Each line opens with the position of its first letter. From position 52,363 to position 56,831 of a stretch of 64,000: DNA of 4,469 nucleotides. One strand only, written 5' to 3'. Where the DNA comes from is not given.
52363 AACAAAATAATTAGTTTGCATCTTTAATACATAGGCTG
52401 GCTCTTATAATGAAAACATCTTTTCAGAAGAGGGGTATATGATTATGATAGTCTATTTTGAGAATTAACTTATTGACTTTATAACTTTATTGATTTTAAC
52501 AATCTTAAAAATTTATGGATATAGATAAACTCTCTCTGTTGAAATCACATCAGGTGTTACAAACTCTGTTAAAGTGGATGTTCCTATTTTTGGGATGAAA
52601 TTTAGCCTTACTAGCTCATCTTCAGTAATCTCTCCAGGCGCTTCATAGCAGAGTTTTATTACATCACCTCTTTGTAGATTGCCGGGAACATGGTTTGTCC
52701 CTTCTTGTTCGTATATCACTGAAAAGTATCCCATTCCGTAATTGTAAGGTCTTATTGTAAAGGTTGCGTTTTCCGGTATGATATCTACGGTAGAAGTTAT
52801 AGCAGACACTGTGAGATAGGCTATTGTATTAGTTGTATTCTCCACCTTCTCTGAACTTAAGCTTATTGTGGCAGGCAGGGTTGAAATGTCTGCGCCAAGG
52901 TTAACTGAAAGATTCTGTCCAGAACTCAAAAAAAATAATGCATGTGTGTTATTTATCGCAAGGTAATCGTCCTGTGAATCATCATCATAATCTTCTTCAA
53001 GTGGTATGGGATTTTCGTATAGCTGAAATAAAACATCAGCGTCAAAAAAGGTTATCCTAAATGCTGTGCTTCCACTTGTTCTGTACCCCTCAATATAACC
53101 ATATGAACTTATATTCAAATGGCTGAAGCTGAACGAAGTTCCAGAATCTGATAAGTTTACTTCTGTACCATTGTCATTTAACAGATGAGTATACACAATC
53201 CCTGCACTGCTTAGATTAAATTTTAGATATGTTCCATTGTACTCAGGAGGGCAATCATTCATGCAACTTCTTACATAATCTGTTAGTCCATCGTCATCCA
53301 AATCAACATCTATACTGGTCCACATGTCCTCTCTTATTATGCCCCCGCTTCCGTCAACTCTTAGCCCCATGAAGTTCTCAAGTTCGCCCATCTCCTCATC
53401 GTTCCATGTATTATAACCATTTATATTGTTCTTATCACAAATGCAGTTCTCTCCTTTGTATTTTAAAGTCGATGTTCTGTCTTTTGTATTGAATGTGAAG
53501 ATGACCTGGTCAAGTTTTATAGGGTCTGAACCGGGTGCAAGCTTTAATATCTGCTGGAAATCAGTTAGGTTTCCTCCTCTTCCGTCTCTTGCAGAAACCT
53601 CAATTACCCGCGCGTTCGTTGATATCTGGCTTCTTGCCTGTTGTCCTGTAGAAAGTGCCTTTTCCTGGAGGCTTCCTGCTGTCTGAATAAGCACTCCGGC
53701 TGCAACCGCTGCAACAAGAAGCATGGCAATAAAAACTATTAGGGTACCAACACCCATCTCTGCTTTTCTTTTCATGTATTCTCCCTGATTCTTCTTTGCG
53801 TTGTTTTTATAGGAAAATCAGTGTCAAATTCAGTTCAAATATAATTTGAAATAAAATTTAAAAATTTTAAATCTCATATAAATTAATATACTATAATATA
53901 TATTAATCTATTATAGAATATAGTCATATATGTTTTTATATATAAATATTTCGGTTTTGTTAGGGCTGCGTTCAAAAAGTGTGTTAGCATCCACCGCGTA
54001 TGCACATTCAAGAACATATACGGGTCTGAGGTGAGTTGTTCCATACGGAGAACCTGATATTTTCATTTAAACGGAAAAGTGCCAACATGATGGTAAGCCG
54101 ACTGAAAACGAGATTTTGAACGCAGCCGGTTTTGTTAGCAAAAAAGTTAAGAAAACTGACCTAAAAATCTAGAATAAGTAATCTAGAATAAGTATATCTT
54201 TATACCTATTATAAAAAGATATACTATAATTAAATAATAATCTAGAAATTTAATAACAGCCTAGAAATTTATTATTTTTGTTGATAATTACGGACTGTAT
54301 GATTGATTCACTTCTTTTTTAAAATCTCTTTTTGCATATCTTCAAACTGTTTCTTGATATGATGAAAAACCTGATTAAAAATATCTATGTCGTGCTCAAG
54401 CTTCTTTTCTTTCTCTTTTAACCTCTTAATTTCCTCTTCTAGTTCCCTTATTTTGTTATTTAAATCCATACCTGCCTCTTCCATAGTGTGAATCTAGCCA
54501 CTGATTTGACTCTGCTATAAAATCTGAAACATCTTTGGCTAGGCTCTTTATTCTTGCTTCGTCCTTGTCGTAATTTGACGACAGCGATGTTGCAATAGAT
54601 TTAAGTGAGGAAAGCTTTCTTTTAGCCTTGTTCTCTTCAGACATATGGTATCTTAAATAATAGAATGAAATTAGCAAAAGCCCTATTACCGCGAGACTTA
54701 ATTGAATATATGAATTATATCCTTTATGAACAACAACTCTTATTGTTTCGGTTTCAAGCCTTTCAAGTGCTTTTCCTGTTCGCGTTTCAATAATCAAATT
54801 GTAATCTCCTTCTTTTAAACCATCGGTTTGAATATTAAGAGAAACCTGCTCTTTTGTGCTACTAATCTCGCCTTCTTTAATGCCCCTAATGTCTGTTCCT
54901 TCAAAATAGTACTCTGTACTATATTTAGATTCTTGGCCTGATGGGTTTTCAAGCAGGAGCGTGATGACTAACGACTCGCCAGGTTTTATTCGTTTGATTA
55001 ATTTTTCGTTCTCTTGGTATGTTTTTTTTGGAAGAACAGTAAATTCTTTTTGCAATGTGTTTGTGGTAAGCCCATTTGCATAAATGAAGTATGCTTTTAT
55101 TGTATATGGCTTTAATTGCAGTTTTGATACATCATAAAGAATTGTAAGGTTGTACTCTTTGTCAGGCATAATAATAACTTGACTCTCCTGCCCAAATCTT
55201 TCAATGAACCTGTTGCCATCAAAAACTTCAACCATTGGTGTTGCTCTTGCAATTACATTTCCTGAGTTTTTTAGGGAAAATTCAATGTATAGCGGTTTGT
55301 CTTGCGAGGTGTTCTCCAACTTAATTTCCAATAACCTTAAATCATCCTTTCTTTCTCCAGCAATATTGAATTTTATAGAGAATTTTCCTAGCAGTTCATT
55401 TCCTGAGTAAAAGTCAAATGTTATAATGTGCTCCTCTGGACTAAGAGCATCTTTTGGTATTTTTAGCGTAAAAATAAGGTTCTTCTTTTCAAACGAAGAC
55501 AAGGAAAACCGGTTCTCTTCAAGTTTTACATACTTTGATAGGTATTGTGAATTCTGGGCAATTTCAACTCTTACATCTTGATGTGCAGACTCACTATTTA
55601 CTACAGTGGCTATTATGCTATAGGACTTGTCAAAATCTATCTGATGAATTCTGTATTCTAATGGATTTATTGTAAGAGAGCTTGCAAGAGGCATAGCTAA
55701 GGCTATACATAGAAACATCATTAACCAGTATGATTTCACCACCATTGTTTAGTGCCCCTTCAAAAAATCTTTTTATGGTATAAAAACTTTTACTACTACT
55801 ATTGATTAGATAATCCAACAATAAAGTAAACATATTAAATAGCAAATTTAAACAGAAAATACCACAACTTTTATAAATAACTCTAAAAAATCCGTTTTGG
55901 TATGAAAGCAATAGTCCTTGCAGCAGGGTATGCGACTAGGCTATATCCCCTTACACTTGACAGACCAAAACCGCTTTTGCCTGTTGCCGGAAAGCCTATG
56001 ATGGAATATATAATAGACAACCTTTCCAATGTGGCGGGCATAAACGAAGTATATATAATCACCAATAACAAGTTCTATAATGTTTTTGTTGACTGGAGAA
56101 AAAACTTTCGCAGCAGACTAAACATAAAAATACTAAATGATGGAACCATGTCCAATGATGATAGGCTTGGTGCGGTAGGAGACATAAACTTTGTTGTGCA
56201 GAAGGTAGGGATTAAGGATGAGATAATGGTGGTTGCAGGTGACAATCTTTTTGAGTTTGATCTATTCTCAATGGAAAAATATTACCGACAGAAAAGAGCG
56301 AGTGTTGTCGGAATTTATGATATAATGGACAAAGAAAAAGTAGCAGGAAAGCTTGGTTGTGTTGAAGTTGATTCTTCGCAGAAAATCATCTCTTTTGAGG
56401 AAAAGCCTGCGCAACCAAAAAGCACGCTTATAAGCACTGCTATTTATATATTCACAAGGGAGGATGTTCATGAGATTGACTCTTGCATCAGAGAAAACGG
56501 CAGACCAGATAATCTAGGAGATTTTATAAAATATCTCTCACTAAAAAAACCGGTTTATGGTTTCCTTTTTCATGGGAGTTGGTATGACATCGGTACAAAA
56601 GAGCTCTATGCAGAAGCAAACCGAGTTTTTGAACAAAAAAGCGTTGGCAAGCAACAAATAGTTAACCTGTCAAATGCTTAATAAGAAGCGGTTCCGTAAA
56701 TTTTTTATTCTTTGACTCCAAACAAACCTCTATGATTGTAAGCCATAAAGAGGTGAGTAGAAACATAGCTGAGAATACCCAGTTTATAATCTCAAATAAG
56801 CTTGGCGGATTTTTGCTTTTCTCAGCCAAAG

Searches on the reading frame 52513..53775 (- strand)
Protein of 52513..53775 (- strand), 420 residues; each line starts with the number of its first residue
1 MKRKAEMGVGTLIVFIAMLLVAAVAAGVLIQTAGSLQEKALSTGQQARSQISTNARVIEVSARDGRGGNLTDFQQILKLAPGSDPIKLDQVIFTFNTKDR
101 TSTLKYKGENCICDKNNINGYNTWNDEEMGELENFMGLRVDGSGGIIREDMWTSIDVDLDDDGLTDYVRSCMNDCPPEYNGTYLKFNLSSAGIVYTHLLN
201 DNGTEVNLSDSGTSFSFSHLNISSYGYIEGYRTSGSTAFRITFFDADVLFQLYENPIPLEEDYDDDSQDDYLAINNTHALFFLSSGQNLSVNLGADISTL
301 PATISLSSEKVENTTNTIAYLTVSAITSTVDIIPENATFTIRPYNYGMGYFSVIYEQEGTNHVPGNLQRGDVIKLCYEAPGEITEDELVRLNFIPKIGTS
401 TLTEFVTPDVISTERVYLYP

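Call 10: search_protein_families(library=pfam, proteins=[window:52513-53775:-], max_evalue=0.001)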
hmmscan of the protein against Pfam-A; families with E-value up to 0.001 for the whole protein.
window:52513-53775:- (420 aa): 1 family
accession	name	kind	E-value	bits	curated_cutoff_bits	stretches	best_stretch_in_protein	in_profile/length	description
PF01917.21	Arch_flagellin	-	5.2e-28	98.9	29.5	1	5-133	1-133/162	Archaebacterial flagellin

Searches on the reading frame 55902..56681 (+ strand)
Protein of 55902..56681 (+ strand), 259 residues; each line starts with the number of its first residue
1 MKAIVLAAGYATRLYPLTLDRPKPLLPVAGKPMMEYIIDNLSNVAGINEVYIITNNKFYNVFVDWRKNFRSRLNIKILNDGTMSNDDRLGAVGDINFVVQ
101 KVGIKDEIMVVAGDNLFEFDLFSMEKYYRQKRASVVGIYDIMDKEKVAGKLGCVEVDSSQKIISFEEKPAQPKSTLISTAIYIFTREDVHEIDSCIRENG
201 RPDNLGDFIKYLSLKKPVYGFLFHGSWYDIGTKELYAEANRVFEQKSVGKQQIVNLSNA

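Call 10: search_protein_families(library=pfam, proteins=[window:55902-56681:+], max_evalue=0.001)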
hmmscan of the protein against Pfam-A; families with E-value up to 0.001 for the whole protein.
window:55902-56681:+ (259 aa): 2 families
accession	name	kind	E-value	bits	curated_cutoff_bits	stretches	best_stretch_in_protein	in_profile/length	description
PF00483.29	NTP_transferase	-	2.6e-41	142.2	21.2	1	2-244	1-243/245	Nucleotidyl transferase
PF12804.13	NTP_transf_3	-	4.7e-10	40.3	27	1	3-114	1-95/160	MobA-like NTP transferase domain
